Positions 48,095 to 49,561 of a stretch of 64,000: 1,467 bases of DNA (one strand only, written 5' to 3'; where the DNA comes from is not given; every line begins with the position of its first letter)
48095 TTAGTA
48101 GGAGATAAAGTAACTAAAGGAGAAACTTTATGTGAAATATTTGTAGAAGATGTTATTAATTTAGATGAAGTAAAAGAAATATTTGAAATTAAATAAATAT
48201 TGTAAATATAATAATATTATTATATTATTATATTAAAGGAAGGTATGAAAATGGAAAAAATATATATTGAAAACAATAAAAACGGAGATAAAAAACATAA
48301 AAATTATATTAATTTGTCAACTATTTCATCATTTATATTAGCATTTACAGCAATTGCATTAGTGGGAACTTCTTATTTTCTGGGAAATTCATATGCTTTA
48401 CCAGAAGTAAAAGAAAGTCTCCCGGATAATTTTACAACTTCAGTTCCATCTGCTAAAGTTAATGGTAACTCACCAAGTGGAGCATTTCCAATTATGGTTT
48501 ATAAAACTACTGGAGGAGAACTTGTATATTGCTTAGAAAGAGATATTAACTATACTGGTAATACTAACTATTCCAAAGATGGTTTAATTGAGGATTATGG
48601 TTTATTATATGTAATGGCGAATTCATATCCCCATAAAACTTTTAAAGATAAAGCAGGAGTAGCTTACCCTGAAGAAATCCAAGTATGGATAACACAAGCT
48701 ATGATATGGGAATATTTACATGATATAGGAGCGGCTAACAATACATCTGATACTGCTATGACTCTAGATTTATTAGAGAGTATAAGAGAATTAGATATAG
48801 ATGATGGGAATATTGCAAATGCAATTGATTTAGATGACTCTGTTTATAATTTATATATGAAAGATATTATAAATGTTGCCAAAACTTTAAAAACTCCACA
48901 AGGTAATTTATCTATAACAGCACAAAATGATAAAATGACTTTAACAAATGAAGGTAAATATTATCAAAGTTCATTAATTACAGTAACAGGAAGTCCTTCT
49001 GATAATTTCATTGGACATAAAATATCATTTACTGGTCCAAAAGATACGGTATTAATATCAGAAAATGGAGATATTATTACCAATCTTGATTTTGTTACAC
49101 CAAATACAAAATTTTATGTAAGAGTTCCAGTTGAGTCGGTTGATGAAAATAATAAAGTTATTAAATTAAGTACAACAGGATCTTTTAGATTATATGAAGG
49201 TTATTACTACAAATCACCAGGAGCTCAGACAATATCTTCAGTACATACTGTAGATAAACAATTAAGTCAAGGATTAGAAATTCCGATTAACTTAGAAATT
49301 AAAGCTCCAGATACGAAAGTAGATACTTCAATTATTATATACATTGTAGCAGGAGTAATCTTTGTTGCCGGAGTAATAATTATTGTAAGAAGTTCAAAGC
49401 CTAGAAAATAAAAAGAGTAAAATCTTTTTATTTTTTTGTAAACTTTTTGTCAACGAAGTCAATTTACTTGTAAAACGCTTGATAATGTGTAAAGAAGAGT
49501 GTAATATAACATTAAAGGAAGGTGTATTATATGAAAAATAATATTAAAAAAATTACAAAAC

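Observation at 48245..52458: Tandem array of three TED/pilin-like paralogs plus second sortase; the third paralog has lost the thioester cysteine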

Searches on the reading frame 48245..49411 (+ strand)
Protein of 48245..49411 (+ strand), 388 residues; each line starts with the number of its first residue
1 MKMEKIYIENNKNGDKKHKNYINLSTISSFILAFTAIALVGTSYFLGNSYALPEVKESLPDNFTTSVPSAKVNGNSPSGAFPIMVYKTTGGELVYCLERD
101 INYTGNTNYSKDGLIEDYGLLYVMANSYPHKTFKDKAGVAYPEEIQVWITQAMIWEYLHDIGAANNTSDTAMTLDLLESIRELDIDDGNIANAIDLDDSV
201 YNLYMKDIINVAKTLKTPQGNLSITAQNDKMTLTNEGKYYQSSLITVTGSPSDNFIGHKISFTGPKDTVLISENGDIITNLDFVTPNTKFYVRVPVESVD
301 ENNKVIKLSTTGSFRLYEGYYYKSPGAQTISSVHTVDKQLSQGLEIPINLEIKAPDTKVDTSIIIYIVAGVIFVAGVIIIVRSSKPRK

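Call 4: search_protein_families(library=pfam, proteins=[window:48245-49411:+], max_evalue=0.1)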
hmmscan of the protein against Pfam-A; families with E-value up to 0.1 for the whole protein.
window:48245-49411:+ (388 aa): 2 families
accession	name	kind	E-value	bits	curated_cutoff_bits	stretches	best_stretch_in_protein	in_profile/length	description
PF08341.16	TED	-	8.6e-09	36.2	22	1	94-171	2-87/102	Thioester domain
PF08374.16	Protocadherin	-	0.019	15.4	26.3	1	329-381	1-58/217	Protocadherin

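Call 5: search_protein_families(library=ncbifam, proteins=[window:48245-49411:+], max_evalue=0.1)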
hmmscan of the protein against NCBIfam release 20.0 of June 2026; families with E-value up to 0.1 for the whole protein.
window:48245-49411:+ (388 aa): 0 families

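Call 9: search_solved_structures(query=window:48245-49411:+, max_evalue=1, show_alignments=2)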
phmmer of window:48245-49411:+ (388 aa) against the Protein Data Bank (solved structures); distinct sequences matched with E-value up to 1: 1.
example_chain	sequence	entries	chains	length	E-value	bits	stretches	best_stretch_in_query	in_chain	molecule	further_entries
6agb_D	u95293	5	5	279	0.21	13.7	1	200-312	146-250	RNases MRP/P 32.9 kDa subunit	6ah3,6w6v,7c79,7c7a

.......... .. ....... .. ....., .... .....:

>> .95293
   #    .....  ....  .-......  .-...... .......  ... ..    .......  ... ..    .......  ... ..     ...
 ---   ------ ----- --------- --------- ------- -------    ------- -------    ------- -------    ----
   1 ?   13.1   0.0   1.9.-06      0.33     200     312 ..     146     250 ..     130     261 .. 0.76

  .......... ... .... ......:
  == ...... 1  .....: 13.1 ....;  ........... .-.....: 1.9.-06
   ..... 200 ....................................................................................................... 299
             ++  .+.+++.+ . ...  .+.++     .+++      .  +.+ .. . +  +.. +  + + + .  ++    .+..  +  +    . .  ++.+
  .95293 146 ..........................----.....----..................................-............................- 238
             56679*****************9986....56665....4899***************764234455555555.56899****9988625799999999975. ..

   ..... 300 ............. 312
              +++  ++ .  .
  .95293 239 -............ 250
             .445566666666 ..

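Call 13: find_related_loci(query=A1, collection=genome_contigs, flank=10000)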
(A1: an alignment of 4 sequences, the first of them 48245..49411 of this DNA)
Query A1 (388 aa) in genome_contigs; peptide patterns used: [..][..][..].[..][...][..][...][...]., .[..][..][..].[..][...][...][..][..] (x = any residue, [..] = any of these).
83 stretches matched a pattern; 16 encode a relative of the query (tblastn E <= 1e-3); 16 distinct loci.
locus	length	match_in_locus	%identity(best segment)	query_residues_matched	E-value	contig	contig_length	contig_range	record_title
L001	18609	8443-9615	41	3-380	5e-86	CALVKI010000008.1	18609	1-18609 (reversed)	MAG: uncultured Bacilli bacterium isolate E13__bin56 genome assembly, contig: E13__k127_1880556, whole genome shotgun se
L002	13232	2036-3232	39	3-387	8e-84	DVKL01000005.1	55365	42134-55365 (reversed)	MAG TPA_asm: Candidatus Faecimonas intestinavium isolate USAMLcec2-12447 USAMLcec2__C5725_L55365_SRR5280393, whole genom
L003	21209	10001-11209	39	3-386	5e-82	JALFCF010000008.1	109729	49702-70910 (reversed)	MAG: Mycoplasmatota bacterium isolate SUG548 k141_23518, whole genome shotgun sequence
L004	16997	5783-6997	38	3-387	1e-78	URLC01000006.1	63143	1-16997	uncultured Tenericutes bacterium isolate UMGS1110 genome assembly, contig: NODE_70_length_63143_cov_11.3591, whole genom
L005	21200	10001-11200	37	3-387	3e-77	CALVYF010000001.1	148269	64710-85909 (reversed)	MAG: uncultured Bacilli bacterium isolate BRZ_SL__bin34 genome assembly, contig: BRZ_SL__NODE_86_length_148269_cov_10.90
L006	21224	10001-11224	38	3-388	2e-75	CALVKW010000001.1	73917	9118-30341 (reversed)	MAG: uncultured Bacilli bacterium isolate BRZ_E__bin81 genome assembly, contig: BRZ_E__NODE_596_length_73917_cov_5.72520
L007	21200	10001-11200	38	3-380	7e-80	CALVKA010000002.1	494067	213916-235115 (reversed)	MAG: uncultured Bacilli bacterium isolate BRZ_NS__bin73 genome assembly, contig: BRZ_NS__NODE_9_length_494067_cov_10.832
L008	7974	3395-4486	37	36-380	2e-74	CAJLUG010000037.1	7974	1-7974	MAG TPA_asm: uncultured Mycoplasma sp. isolate ERR260232-bin.11 genome assembly, contig: NODE_1601_length_7974_cov_3.062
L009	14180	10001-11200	38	3-387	4e-73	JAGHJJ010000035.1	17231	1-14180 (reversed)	MAG: Bacilli bacterium isolate MAG.7 k127_293759, whole genome shotgun sequence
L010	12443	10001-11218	36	3-388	3e-67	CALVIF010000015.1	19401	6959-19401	MAG: uncultured Bacilli bacterium isolate BRZ_QH__bin19 genome assembly, contig: BRZ_QH__NODE_3212_length_19401_cov_5.34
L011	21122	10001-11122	37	27-381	1e-70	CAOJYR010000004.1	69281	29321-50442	MAG TPA_asm: uncultured Tenericutes bacterium isolate SRR17684645_bin.33_metawrap_v1.3_MAG genome assembly, contig: NODE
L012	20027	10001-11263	28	3-386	1e-26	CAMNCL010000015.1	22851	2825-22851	MAG: uncultured Bacillales bacterium isolate SRR1222429_bin.142_metaWRAP_v1.3_MAG genome assembly, contig: NODE.4424_len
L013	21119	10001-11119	29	3-388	7e-44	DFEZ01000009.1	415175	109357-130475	MAG TPA_asm: Bacillales bacterium UBA3789 UBA3789_contig_323, whole genome shotgun sequence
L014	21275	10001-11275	31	3-388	1e-28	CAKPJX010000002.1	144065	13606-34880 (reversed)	MAG: uncultured Bacilli bacterium isolate REFINED_METABAT215_TOP10_CONTIGS_1500_ASSEMBLY_K77_MERGED__Hadza_MoBio_hadza-E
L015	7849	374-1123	24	87-362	3e-11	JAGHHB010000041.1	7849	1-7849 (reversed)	MAG: Bacilli bacterium isolate MAG.282 k127_757012, whole genome shotgun sequence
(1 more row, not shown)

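Call 18: find_homologous_proteins(query=window:48245-49411:+, max_evalue=0.001)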
Query window:48245-49411:+ (388 aa): 36 proteins with E <= 0.001 among 3286 candidates.
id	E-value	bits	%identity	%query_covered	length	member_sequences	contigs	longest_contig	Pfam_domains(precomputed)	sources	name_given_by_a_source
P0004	4.7e-251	850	100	99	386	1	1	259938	PF08341.17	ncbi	-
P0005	1.0e-86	309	42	99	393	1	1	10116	-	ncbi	-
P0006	1.2e-78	283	38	94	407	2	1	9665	PF08341.17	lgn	-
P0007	2.6e-75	272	38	99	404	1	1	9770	-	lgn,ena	-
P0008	4.3e-75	271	39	99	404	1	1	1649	PF08341.17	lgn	-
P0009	2.7e-73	265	41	90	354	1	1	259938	PF08341.17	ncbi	-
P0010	1.4e-72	263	38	99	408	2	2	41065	PF08341.17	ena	-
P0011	8.2e-72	260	40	94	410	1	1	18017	PF08341.17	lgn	-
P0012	7.3e-71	257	38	99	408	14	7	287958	PF08341.17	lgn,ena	-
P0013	1.1e-70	257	38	99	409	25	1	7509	PF08341.17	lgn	-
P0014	3.2e-70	255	37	99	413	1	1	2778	PF08341.17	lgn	-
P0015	3.9e-70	255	39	99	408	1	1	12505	-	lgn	-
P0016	1.1e-69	253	38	99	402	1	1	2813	PF08341.17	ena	-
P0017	4.0e-69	251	38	99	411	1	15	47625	PF08341.17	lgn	-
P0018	4.0e-69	251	37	99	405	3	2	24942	PF08341.17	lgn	-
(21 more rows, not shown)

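Call 27: predict_structure(alignment_id=A2)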
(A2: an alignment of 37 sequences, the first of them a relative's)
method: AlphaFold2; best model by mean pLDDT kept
length: 386 residues; sequences in the alignment: 37
mean_pLDDT: 83.2   pTM: 0.69
mean pLDDT of the five models: 83.2, 82.9, 81.8, 80.8, 80.1
residues with pLDDT >= 90: 213; 70-90: 99; 50-70: 45; < 50: 29
segments of 3 or more residues with pLDDT < 50: 1-5, 7-19, 40-47
pLDDT, mean of each block of 10 residues (from residue 1): 43 43 67 64 45 85 92 91 94 92 94 94 94 93 96 94 73 87 75 91 95 80 89 91 90 91 94 92 90 91 93 93 94 92 83 53 80 81 58
secondary structure, 60 per line:
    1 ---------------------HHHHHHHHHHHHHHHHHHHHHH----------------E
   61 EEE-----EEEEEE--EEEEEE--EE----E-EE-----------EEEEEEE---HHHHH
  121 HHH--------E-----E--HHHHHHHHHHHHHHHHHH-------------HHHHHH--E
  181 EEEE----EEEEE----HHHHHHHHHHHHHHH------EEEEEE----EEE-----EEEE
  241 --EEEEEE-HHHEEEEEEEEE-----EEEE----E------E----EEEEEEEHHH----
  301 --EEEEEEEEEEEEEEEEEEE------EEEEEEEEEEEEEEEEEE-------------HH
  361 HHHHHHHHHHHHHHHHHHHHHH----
elements in order: H22-43 E60-63 E69-74 E77-82 E106-112 H116-123 H141-158 H172-177 E180-184 E189-193 H198-212 E219-224 E229-231 E237-240 E243-248 E253-261 E267-270 E287-293 E303-321 E328-345 H359-382

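Call 30: fold_search(model_id=the predicted structure, library=pdb)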
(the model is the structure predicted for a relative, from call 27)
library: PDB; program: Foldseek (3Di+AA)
matches with E <= 10: 933; with E <= 0.001: 4
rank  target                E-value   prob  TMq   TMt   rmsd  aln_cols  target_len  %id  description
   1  6fwy_C                5.2e-14  1.00  0.42  0.55   7.3       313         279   17  Thioester domain of the Enterococcus faecium TIE86 protein (released 2018-08-08)
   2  6fwy_A                1.2e-13  1.00  0.44  0.57   6.8       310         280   17  Thioester domain of the Enterococcus faecium TIE86 protein (released 2018-08-08)
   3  6fwv_A                2.6e-13  1.00  0.48  0.37   5.5       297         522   18  The Bacillus anthracis TIE protein (released 2018-08-08)
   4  6fwv_B                3.2e-13  1.00  0.47  0.36   6.2       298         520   18  The Bacillus anthracis TIE protein (released 2018-08-08)
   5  5cn1_D                2.5e-03  0.85  0.13  0.33  13.0       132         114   17  Crystal structure of yeast GGA1_GAE domain-P21 (released 2016-07-20)
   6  5cn1_A                4.8e-03  0.77  0.13  0.33  13.7       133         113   18  Crystal structure of yeast GGA1_GAE domain-P21 (released 2016-07-20)
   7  4ph8_A                8.9e-03  0.72  0.16  0.32  11.1       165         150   12  Crystal structure of AggA, the major subunit of aggregative adherence fimbriae type I (AAF/I) from the Escherichia col (released 2014-10-01)
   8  7e2d_J                8.9e-03  0.30  0.15  0.08  18.9       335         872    9  Monomer of TRAPPII (Closed) (released 2022-02-09)
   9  7e8s_J                9.4e-03  0.30  0.15  0.08  18.9       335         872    9  Intact TRAPPII (state I). (released 2022-02-09)
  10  4f8l                  1.0e-02  0.63  0.15  0.29  13.1       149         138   15  X-ray structure of PsaA from Yersinia pestis, in complex with galactose and AEBSF (released 2013-05-22)
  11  4f8o_A                1.1e-02  0.60  0.15  0.29  13.3       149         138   14  X-ray structure of PsaA from Yersinia pestis, in complex with lactose and AEBSF (released 2013-05-22)
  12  5cn1_C                1.1e-02  0.60  0.11  0.29  12.3       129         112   15  Crystal structure of yeast GGA1_GAE domain-P21 (released 2016-07-20)
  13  8jc7_A                1.2e-02  0.18  0.10  0.09  33.3       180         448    8  Cryo-EM structure of Vibrio campbellii alpha-hemolysin (released 2023-09-27)
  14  5wtb_B                1.3e-02  0.13  0.12  0.15  26.4       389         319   10  Complex Structure of Staphylococcus aureus SdrE with human complement factor H (released 2017-07-19)
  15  5ln4_A                1.6e-02  0.60  0.15  0.33  13.1       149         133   14  Crystal structure of self-complemented PsaA, the major subunit of pH 6 antigen from Yersinia pests, in complex with ch (released 2016-08-24)
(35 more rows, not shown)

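Call 35: search_solved_structures(query=A2, max_evalue=10, show_alignments=4)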
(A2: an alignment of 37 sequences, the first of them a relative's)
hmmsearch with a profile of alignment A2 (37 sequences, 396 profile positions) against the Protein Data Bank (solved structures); distinct sequences matched with E-value up to 10: 2.
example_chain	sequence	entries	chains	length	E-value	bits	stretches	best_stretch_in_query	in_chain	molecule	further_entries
5dcq_D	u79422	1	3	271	0.13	14.3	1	118-179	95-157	Fibronectin-binding protein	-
9fqr_HU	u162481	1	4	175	1.3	10.9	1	152-204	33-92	DPY30 domain-containing protein 1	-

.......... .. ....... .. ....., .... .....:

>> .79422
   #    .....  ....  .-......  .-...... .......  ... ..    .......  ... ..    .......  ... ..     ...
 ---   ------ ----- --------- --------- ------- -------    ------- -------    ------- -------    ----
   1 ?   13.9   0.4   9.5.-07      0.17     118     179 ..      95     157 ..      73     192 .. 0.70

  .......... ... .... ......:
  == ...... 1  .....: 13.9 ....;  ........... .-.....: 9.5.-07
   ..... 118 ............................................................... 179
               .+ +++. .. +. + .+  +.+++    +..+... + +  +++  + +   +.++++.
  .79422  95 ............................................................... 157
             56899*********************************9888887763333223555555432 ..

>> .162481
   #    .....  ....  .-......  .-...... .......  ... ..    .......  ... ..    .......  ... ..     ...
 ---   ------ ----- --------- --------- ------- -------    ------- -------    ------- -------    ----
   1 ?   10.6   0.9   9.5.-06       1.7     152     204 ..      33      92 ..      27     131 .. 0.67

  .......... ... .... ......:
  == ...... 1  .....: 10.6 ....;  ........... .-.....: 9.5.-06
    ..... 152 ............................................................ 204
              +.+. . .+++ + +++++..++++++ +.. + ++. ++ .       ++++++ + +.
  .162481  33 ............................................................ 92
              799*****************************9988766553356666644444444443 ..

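Call 48: find_encoding_contigs(protein=P0005, flank=10000, max_places=3)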
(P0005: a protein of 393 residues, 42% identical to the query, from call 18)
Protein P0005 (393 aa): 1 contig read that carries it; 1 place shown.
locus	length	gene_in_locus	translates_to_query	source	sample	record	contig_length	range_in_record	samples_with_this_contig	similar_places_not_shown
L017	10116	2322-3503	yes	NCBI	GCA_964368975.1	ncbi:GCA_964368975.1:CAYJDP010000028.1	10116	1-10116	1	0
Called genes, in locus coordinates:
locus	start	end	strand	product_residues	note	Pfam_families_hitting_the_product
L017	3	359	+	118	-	?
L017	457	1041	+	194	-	PF00132:Hexapep (weak), PF25084:LbH_EIF2B, PF25087:GMPPB_C (weak), PF14602:Hexapep_2 (faint), PF25087:GMPPB_C (weak), PF00132:Hexapep (weak)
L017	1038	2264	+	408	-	PF02885:Glycos_trans_3N, PF00591:Glycos_transf_3, PF07831:PYNP_C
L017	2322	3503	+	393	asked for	-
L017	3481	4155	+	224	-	PF04203:Sortase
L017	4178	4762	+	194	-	-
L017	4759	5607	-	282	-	PF02557:VanY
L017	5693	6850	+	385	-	PF00768:Peptidase_S11, PF13354:Beta-lactamase2, PF07943:PBP5_C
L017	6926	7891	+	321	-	PF00657:Lipase_GDSL, PF13472:Lipase_GDSL_2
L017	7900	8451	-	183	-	PF03352:Adenine_glyco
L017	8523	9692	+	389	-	PF00890:FAD_binding_2 (faint), PF01946:Thi4 (faint), PF03486:HI0933_like, PF07992:Pyr_redox_2 (weak), PF13738:Pyr_redox_3 (weak), PF22780:HI0933_like_1st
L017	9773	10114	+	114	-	?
